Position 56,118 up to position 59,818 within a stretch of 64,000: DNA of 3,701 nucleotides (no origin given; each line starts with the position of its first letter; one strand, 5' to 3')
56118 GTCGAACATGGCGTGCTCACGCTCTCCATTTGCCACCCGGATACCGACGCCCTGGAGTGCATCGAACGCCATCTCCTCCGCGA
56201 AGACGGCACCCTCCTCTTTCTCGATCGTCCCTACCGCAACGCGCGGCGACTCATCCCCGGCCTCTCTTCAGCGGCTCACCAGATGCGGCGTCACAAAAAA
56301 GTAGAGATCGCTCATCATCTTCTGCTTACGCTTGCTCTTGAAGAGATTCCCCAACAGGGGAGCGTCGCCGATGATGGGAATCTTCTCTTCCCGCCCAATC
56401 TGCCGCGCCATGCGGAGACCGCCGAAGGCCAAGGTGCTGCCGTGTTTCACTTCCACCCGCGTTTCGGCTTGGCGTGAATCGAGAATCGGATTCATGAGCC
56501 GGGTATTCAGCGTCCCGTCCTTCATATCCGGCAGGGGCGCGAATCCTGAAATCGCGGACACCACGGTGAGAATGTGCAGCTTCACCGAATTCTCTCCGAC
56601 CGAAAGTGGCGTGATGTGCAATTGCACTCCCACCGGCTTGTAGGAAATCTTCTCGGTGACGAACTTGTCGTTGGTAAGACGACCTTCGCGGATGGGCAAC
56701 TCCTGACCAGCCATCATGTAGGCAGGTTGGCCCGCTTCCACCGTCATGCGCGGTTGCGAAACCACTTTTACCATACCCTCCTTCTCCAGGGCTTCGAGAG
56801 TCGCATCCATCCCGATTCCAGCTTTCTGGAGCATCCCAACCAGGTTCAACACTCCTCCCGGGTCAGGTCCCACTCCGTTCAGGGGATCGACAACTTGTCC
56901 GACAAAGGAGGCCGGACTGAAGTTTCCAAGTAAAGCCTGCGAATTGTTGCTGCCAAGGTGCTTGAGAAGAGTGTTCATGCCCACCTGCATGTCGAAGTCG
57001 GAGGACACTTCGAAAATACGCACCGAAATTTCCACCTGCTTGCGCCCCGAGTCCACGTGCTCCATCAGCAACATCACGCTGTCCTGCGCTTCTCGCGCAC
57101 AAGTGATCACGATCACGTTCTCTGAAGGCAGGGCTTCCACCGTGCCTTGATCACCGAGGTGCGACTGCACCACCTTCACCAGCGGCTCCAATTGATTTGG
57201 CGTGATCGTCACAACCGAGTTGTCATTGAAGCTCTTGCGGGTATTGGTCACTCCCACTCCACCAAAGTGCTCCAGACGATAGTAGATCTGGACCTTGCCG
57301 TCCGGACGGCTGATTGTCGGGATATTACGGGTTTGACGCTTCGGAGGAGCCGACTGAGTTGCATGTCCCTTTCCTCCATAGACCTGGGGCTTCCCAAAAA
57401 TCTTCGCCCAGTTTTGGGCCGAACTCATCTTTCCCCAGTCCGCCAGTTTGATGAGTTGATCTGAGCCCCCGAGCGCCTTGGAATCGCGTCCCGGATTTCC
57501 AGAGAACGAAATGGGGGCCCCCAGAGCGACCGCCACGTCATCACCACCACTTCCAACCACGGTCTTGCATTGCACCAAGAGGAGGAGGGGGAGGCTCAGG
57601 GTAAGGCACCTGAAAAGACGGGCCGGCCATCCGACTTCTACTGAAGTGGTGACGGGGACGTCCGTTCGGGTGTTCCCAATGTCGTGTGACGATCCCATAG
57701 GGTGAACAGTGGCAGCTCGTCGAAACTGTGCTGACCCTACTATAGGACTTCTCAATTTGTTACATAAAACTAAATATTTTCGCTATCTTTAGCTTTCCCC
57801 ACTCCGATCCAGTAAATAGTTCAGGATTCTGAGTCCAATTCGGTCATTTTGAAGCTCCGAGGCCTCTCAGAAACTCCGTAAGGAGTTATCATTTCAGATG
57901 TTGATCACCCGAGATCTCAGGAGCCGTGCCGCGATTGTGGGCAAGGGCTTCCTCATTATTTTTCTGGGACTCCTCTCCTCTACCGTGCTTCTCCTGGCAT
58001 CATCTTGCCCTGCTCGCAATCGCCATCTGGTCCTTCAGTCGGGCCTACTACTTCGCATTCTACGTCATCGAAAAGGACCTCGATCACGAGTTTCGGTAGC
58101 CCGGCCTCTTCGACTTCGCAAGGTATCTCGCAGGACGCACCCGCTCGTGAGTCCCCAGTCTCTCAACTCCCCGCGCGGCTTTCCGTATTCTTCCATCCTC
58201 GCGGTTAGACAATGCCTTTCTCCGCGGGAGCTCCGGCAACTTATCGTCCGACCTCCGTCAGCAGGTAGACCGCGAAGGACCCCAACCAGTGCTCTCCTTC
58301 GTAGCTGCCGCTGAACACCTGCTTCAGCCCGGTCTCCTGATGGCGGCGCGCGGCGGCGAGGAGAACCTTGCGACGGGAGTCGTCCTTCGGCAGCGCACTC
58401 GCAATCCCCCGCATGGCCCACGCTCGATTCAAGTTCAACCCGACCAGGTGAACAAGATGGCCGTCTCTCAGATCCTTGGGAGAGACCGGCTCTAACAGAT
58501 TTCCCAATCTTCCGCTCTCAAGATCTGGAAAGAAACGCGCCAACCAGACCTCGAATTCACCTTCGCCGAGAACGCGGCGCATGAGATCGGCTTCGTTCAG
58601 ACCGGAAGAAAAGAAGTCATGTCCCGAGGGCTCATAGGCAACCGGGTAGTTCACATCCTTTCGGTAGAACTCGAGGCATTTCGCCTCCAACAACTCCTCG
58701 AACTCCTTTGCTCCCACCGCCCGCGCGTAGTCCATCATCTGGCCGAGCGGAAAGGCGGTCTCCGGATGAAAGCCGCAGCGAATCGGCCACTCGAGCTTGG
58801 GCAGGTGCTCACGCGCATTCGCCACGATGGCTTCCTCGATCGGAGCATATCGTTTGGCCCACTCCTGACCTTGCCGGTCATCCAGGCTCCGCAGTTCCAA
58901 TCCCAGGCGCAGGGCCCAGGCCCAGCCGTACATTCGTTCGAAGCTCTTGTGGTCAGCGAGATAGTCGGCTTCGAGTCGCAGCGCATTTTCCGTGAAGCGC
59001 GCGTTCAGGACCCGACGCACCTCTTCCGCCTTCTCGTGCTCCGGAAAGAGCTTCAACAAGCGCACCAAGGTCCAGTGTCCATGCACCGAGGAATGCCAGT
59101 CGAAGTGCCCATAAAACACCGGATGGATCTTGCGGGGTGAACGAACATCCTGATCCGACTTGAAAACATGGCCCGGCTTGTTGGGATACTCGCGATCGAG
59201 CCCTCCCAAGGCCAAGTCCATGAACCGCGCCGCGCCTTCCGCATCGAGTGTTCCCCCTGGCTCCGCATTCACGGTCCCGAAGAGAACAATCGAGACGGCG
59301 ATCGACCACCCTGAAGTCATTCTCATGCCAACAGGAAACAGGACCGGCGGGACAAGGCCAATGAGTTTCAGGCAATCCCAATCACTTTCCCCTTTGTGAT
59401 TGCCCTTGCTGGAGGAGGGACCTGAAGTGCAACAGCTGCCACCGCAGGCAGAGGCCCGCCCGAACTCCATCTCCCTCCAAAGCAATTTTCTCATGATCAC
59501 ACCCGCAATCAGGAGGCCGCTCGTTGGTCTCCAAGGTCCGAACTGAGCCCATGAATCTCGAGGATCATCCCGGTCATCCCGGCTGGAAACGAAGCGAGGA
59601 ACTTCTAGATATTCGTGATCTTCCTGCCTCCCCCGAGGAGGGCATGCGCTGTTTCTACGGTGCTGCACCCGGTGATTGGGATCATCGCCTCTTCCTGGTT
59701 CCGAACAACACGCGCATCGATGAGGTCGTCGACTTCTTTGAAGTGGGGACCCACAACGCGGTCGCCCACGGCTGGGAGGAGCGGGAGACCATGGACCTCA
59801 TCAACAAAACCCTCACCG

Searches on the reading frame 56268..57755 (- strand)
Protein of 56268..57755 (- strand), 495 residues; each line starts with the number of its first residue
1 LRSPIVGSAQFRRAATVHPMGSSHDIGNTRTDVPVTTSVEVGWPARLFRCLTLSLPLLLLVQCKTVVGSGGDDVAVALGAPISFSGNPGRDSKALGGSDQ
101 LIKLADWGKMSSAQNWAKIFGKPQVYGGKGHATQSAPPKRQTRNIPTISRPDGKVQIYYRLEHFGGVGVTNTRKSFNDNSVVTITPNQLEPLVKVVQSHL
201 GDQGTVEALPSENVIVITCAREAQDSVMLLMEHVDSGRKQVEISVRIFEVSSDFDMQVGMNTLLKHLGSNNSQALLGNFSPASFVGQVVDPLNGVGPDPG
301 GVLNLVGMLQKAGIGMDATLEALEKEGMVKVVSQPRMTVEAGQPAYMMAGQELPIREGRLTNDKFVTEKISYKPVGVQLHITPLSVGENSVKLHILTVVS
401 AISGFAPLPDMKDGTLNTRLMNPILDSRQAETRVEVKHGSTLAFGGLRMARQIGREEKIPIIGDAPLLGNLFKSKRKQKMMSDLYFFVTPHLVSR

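Call 73: search_protein_families(library=pfam, proteins=[window:56268-57755:-], max_evalue=0.0001)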
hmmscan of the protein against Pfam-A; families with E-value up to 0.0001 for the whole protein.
window:56268-57755:- (495 aa): 1 family
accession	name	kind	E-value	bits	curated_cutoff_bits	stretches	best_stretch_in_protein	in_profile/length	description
PF00263.26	Secretin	-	3.3e-35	121.6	27.5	1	322-493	1-168/169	Bacterial type II and III secretion system protein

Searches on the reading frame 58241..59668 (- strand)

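Call 73: search_protein_families(library=pfam, proteins=[window:58241-59668:-], max_evalue=0.0001)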
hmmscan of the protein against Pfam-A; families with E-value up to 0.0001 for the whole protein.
window:58241-59668:- (475 aa): 1 family
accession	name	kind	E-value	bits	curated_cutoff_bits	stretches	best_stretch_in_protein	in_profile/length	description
PF11199.13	DUF2891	-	1.5e-124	415.7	25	1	148-468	2-324/325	Protein of unknown function (DUF2891)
